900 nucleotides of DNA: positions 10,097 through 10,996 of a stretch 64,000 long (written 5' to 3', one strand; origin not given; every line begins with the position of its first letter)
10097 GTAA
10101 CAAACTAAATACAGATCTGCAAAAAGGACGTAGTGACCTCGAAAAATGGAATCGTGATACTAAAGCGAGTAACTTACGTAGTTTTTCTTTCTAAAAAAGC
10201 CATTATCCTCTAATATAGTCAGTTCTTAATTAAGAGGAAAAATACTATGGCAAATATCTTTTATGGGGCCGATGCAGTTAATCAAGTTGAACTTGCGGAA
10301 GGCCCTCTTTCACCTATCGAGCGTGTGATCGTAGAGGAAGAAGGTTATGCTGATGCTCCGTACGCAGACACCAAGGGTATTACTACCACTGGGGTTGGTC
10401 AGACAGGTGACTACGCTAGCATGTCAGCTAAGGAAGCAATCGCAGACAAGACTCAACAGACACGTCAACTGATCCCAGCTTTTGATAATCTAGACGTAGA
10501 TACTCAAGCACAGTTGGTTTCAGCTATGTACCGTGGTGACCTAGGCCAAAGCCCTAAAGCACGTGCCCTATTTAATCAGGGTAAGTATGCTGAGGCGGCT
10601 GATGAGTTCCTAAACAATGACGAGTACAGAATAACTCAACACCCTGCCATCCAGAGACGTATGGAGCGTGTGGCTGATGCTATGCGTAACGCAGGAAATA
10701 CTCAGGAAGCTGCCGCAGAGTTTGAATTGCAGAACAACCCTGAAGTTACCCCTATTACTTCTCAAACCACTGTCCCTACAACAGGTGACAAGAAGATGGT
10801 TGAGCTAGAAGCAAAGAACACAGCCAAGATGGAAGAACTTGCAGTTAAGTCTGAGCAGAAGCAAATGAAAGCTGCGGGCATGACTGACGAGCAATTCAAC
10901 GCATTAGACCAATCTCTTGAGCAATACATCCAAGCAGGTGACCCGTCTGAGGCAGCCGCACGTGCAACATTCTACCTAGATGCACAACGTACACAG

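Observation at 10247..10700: vRNAP carries an N-terminal T4-lysozyme-like (GH24) domain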

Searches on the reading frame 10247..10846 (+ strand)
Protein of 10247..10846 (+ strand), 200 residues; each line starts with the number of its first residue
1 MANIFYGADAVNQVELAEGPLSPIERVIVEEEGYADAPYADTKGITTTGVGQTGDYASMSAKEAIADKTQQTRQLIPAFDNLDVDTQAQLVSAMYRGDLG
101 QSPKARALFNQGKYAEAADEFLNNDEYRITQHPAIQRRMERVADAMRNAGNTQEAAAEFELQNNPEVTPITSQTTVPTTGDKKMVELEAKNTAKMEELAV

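Call 5: search_protein_families(library=pfam, proteins=[window:10247-10846:+], max_evalue=1)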
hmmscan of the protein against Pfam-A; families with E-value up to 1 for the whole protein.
window:10247-10846:+ (200 aa): 6 families
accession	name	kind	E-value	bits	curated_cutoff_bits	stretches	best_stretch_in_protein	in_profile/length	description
PF00959.24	Phage_lysozyme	-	8.3e-05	23.4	22.3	1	30-125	2-108/125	Phage lysozyme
PF07719.23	TPR_2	-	0.0054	17.2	27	1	105-121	8-24/34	Tetratricopeptide repeat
PF13174.12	TPR_6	-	0.12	13.5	26.3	0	105-120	7-22/33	Tetratricopeptide repeat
PF13428.12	TPR_14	-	0.18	13.1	23.5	0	105-121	8-24/44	Tetratricopeptide repeat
PF07721.20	TPR_4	-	0.29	12.3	27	0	104-119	7-22/26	Tetratricopeptide repeat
PF13432.12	TPR_16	-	0.38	11.7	32.7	0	104-160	3-55/65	Tetratricopeptide repeat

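Call 6: search_protein_families(library=phrogs, proteins=[window:10247-10846:+], max_evalue=0.01)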
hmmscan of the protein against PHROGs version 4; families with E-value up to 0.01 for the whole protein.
window:10247-10846:+ (200 aa): 2 families
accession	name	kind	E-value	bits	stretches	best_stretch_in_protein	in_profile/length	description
phrog_37474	-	unknown function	1.5e-29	102.9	1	5-182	3-186/2087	-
phrog_7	-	lysis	0.00033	19.9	1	26-123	560-674/873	endolysin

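Call 7: search_dna_similar(query=window:10247-10846:+, collection=phages, mode=protein, max_rows=40, max_evalue=0.001)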
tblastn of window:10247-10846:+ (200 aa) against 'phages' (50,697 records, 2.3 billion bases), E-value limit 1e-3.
Records with a match: 43; places in all: 43; records where one place covers at least 80% of the query: 10.
Best place of each record, by identity: >=99% 2; 80-90% 8; 60-80% 1; <60% 32.
By first word of the organism name: Vibrio 39; Alteromonas 3; phage 1.
By host as written in the record: - 15; Vibrio splendidus 9; Vibrio crassostreae 7; Vibrio parahaemolyticus RIMD2210633 4; Vibrio sp. 2; Vibrio harveyi 2; Alteromonas sp. H4 2; Vibrio parahaemolyticus 1; and 1 more.
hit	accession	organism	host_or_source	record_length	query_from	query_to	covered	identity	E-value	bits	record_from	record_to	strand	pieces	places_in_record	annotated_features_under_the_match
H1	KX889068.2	Vibrio phage vB_VspP_pVa5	Vibrio splendidus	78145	1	200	100%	100.0%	8e-120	379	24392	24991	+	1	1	virion encapsulated RNA polymerase protein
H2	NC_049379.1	Vibrio phage vB_VspP_pVa5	Vibrio splendidus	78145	1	200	100%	100.0%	8e-120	379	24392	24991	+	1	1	virion RNA polymerase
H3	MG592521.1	Vibrio phage 1.152.O._10N.222.46.E1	Vibrio splendidus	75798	1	199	100%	86.9%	2e-104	334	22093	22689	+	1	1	coil containing protein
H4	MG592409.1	Vibrio phage 1.025.O._10N.222.46.B6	Vibrio splendidus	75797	1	199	100%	86.9%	3e-104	333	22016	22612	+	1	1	coil containing protein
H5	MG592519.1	Vibrio phage 1.150.O._10N.222.46.A6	Vibrio splendidus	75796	1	199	100%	86.9%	3e-104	333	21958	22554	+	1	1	coil containing protein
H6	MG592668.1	Vibrio phage 2.130.O._10N.222.46.C2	Vibrio splendidus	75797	1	199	100%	86.9%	3e-104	333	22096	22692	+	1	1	coil containing protein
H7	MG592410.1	Vibrio phage 1.026.O._10N.222.49.C7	Vibrio splendidus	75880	1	199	100%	86.4%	2e-103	331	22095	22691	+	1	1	lysozyme domain protein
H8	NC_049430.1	Vibrio phage 1.026.O._10N.222.49.C7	Vibrio splendidus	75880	1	199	100%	86.4%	2e-103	331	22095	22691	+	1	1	virion RNA polymerase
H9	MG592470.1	Vibrio phage 1.097.O._10N.286.49.B3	Vibrio sp.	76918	1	199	100%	85.4%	2e-100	323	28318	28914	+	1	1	coil containing protein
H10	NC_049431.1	Vibrio phage 1.097.O._10N.286.49.B3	Vibrio sp.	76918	1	199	100%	85.4%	2e-100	323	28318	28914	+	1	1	virion RNA polymerase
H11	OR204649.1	Vibrio phage PJN101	Vibrio parahaemolyticus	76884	1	146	73%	61.0%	1e-49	177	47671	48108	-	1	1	hypothetical protein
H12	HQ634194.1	Vibrio phage VBP47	Vibrio parahaemolyticus RIMD2210633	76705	1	146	73%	58.9%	1e-47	171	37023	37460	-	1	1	hypothetical protein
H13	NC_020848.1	Vibrio phage VBP47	Vibrio parahaemolyticus RIMD2210633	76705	1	146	73%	58.9%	1e-47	171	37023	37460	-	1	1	virion RNA polymerase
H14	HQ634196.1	Vibrio phage VBP32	Vibrio parahaemolyticus RIMD2210633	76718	1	146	73%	58.9%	1e-47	171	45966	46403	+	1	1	hypothetical protein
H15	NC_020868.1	Vibrio phage VBP32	Vibrio parahaemolyticus RIMD2210633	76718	1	146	73%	58.9%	1e-47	171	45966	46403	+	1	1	virion RNA polymerase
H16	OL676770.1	Vibrio virus VPMCC5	Vibrio harveyi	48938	5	151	74%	46.3%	2e-35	136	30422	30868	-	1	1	hypothetical protein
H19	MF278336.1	Alteromonas phage vB_AspP-H4/4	Alteromonas sp. H4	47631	5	143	70%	43.8%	2e-27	114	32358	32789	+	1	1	putative internal virion protein | putative endolysin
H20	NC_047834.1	Alteromonas phage vB_AspP-H4/4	Alteromonas sp. H4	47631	5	143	70%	43.8%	2e-27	114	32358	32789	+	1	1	putative internal virion protein | putative endolysin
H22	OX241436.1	Vibrio phage 521E56-1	Seawater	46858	4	148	73%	39.5%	3e-27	113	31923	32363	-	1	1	TMhelix containing protein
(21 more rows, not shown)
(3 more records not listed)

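Call 8: search_solved_structures(query=window:10247-10846:+, max_evalue=10, show_alignments=3)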
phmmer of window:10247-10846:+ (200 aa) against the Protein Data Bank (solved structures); distinct sequences matched with E-value up to 10: 9.
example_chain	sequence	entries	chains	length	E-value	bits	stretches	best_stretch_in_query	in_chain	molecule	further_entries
7n6g_3J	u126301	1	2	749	0.0024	21.2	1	115-166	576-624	FAP360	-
2anv_A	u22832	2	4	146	0.01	19.1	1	29-122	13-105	Lysozyme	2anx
2lsu_A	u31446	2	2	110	0.072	16.3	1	88-155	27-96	TPR repeat-containing protein associated with Hsp90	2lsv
2l6j_A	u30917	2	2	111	0.073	16.3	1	88-155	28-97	TPR repeat-containing protein associated with Hsp90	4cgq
1t8f_A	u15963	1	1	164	0.073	16.3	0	30-68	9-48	Lysozyme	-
4cgu_A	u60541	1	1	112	0.074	16.3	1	88-155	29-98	TPR REPEAT-CONTAINING PROTEIN ASSOCIATED WITH HSP90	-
214l_A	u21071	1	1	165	0.15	15.3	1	71-131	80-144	T4 LYSOZYME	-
176l_A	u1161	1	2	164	0.58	13.4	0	71-130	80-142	T4 LYSOZYME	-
209l_A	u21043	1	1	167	0.75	13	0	65-130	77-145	T4 LYSOZYME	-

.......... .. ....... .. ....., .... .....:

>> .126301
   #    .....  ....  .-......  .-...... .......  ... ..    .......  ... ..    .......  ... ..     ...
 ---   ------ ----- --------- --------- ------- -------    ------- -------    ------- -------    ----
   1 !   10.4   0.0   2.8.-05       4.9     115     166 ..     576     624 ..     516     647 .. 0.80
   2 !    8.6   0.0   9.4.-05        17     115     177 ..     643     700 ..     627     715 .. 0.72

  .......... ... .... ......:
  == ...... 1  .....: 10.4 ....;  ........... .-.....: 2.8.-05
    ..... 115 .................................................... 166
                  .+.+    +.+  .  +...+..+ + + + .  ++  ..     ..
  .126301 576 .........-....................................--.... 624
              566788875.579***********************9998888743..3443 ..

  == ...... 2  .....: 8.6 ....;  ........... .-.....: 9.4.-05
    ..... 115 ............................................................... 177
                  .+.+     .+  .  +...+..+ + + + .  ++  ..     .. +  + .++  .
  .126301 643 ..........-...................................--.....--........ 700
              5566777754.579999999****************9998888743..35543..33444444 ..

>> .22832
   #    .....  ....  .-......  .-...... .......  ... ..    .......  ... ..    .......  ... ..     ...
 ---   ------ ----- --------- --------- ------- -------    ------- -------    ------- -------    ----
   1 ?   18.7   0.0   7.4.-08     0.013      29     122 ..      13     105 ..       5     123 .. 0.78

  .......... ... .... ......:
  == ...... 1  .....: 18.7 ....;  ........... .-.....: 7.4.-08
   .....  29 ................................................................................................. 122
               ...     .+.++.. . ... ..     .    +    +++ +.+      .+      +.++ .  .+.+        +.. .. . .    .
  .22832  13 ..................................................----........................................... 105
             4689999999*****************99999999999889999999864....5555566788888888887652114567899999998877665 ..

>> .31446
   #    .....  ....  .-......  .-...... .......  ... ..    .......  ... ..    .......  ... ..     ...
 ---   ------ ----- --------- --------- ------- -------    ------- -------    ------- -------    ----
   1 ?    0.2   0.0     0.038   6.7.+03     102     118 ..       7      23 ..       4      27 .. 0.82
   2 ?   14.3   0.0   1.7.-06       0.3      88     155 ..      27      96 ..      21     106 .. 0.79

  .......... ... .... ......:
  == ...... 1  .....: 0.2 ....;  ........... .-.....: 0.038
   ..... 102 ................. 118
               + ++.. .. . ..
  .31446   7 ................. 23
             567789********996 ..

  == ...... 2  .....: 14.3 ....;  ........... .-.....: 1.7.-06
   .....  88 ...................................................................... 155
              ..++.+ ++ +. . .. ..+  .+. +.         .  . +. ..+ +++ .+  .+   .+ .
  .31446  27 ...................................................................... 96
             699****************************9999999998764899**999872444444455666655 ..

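Call 11: find_homologous_proteins(query=window:10247-10726:+, max_evalue=0.001)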
Query window:10247-10726:+ (160 aa): 23 proteins with E <= 0.001 among 42 candidates.
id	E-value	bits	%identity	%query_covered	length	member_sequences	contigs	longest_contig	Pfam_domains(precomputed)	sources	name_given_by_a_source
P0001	2.1e-37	146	54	90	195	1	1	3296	-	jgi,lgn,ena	jgi:GH24 family phage-related lysozyme (muramidase)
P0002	1.6e-36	143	51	90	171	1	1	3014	-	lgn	-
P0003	6.0e-35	138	51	90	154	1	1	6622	-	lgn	-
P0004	6.2e-35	138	51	93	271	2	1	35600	PF01476.27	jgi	-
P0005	2.4e-34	136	52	91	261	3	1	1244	PF01476.27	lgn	-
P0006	7.6e-34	135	53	89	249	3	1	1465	PF00959.25,PF01476.27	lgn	-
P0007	2.1e-33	133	52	92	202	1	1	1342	-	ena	-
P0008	4.3e-33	132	49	91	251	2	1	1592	-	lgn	-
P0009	5.5e-33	132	47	97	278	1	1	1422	-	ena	-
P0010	1.5e-32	131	49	92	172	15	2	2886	-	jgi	-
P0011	5.9e-31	125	48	91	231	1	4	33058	PF01476.27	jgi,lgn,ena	-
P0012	1.9e-30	124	47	89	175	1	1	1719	-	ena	-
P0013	1.1e-29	121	46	97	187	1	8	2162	-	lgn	-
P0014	2.4e-29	120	48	92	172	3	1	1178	-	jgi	jgi:GH24 family phage-related lysozyme (muramidase)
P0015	1.1e-28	118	42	98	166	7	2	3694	-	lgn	-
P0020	2.6e-26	110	47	93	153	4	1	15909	PF00959.25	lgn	-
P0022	2.2e-19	88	41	90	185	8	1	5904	PF00959.25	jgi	-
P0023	7.6e-19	86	41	90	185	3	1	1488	PF00959.25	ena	-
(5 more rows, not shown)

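Call 23: get_annotated_region(hit=H19, flank=8000)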
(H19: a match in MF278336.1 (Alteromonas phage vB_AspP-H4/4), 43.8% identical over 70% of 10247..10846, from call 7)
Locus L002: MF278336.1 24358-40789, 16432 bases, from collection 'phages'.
description: Alteromonas phage vB_AspP-H4/4, complete genome.
organism: Alteromonas phage vB_AspP-H4/4 (NCBI taxid 2928692)
taxonomy: Viruses; Duplodnaviria; Heunggongvirae; Uroviricota; Caudoviricetes; Autographiviridae; Foturvirus; Foturvirus H44
host: Alteromonas sp. H4; source: ocean water; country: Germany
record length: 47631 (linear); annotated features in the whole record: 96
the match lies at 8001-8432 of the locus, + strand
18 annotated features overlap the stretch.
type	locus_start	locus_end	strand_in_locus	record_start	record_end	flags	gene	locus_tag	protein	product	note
CDS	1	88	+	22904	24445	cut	-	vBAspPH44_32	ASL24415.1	putative head to tail connector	gp32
regulatory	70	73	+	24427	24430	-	-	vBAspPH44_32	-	ribosome_binding_site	ribosome_binding_site motif class AGGA / spacer 5-10bp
CDS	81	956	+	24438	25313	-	-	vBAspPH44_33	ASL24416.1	putative protease / capsid assembly protein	gp33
regulatory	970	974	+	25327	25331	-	-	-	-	ribosome_binding_site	ribosome_binding_site motif class AGGAG / spacer 5-10bp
CDS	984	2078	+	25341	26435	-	-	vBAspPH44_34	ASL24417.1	putative major capsid protein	gp34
regulatory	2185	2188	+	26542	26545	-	-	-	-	ribosome_binding_site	ribosome_binding_site motif class AGGA / spacer 5-10bp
CDS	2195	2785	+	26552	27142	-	-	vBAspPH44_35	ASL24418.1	putative tail tubular protein A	gp35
regulatory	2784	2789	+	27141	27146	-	-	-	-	ribosome_binding_site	ribosome_binding_site motif class AGGAGG / spacer 3-4bp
CDS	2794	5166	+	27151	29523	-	-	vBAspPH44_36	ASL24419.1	putative tail tubular protein B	gp36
regulatory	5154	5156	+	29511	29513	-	-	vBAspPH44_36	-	ribosome_binding_site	ribosome_binding_site motif class GGA/GAG/AGG / spacer 5-10bp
CDS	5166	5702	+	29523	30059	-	-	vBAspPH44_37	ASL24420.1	hypothetical protein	gp37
regulatory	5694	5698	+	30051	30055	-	-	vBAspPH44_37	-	ribosome_binding_site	ribosome_binding_site motif class GGAGG / spacer 3-4bp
CDS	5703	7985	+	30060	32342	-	-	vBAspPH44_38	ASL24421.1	putative internal virion protein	gp38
regulatory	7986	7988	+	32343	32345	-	-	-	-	ribosome_binding_site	ribosome_binding_site motif class GGA/GAG/AGG / spacer 5-10bp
CDS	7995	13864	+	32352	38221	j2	-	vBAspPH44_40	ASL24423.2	putative internal virion protein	gp40; putative internal virion protein (-1 frameshift)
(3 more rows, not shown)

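Call 24: get_annotated_region(hit=H16, flank=7000)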
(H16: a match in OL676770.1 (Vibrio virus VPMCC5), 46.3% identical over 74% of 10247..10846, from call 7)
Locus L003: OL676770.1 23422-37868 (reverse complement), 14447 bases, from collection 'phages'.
description: Vibrio virus VPMCC5, complete genome.
organism: Vibrio virus VPMCC5 (NCBI taxid 2900301)
taxonomy: Viruses; Duplodnaviria; Heunggongvirae; Uroviricota; Caudoviricetes; Zobellviridae
host: Vibrio harveyi; source: -; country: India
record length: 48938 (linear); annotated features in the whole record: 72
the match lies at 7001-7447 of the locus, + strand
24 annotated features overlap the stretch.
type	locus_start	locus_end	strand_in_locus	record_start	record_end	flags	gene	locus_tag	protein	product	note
CDS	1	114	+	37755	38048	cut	-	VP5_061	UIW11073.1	hypothetical protein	-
CDS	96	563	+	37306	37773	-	-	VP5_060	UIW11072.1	putative coil containing protein IV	-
CDS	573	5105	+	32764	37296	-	-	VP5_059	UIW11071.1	hypothetical protein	-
CDS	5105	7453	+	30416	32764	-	-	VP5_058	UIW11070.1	hypothetical protein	-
CDS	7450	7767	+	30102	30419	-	-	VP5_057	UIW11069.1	hypothetical protein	-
CDS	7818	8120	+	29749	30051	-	-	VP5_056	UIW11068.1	hypothetical protein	-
CDS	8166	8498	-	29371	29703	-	-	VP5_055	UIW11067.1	hypothetical protein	-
CDS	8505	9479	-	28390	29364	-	-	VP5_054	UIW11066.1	hypothetical protein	-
CDS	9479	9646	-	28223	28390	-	-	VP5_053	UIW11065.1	hypothetical protein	-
CDS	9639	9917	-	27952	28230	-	-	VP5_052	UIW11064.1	hypothetical protein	-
CDS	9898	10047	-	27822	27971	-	-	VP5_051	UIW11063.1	hypothetical protein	-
CDS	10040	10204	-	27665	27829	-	-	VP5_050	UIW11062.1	hypothetical protein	-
CDS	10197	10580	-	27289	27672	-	-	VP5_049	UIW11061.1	hypothetical protein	-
CDS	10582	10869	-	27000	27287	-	-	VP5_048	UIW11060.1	hypothetical protein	-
CDS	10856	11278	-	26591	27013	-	-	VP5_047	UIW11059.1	hypothetical protein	-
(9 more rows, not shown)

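Call 25: get_annotated_region(hit=H22, flank=7000)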
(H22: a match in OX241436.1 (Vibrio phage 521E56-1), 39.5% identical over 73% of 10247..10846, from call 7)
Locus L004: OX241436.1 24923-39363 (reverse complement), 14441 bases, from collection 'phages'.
description: Vibrio phage 521E56-1 genome assembly, chromosome: VP115E34_1.
organism: Vibrio phage 521E56-1 (NCBI taxid 2963211)
taxonomy: Viruses; Duplodnaviria; Heunggongvirae; Uroviricota; Caudoviricetes; Zobellviridae
host: -; source: Seawater; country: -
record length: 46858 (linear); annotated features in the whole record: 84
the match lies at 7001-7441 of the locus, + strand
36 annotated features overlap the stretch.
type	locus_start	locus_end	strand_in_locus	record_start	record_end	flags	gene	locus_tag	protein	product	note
CDS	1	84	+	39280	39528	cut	-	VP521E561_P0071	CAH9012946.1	putative TMhelix containing protein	-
CDS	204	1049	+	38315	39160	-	-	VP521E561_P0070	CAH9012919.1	coil containing protein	-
CDS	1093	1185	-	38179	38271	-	-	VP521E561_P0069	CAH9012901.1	hypothetical protein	-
CDS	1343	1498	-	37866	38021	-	-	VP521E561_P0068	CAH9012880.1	hypothetical protein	-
CDS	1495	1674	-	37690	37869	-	-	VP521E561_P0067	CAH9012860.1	hypothetical protein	-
CDS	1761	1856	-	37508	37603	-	-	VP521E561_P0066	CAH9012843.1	hypothetical protein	-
CDS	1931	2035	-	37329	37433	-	-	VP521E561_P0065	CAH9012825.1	hypothetical protein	-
CDS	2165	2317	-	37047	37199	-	-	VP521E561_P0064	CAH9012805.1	hypothetical protein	-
CDS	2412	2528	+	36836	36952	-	-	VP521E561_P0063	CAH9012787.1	hypothetical protein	-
CDS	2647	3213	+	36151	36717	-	-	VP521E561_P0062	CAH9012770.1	conserved hypothetical protein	-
CDS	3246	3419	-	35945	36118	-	-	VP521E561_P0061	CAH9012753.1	hypothetical protein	-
CDS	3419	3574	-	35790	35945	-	-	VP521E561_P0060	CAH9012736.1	hypothetical protein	-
CDS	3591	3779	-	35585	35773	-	-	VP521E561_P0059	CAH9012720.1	conserved hypothetical protein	-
CDS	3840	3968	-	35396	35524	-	-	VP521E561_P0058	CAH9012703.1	hypothetical protein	-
CDS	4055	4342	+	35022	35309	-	-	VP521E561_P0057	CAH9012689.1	TMhelix containing protein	-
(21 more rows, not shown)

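Call 26: get_annotated_region(hit=H13, flank=3000)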
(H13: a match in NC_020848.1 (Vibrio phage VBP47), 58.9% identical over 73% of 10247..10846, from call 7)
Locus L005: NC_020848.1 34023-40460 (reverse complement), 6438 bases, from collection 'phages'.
description: Vibrio phage VBP47 genomic sequence.
organism: Vibrio phage VBP47 (NCBI taxid 754073)
taxonomy: Viruses; Duplodnaviria; Heunggongvirae; Uroviricota; Caudoviricetes; Schitoviridae; Fuhrmanvirinae; Stoningtonvirus; Stoningtonvirus VBP47
host: Vibrio parahaemolyticus RIMD2210633; source: Lobster Hatchery Stonington, ME; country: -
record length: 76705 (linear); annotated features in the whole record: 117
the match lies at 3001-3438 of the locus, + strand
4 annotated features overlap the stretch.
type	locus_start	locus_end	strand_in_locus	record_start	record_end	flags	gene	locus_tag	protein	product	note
CDS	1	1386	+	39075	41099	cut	-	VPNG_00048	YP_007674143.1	hypothetical protein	-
CDS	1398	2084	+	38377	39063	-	-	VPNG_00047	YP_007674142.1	hypothetical protein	-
CDS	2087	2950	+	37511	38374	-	-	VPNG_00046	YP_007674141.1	hypothetical protein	-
CDS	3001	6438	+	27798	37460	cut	-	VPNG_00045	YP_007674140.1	virion RNA polymerase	-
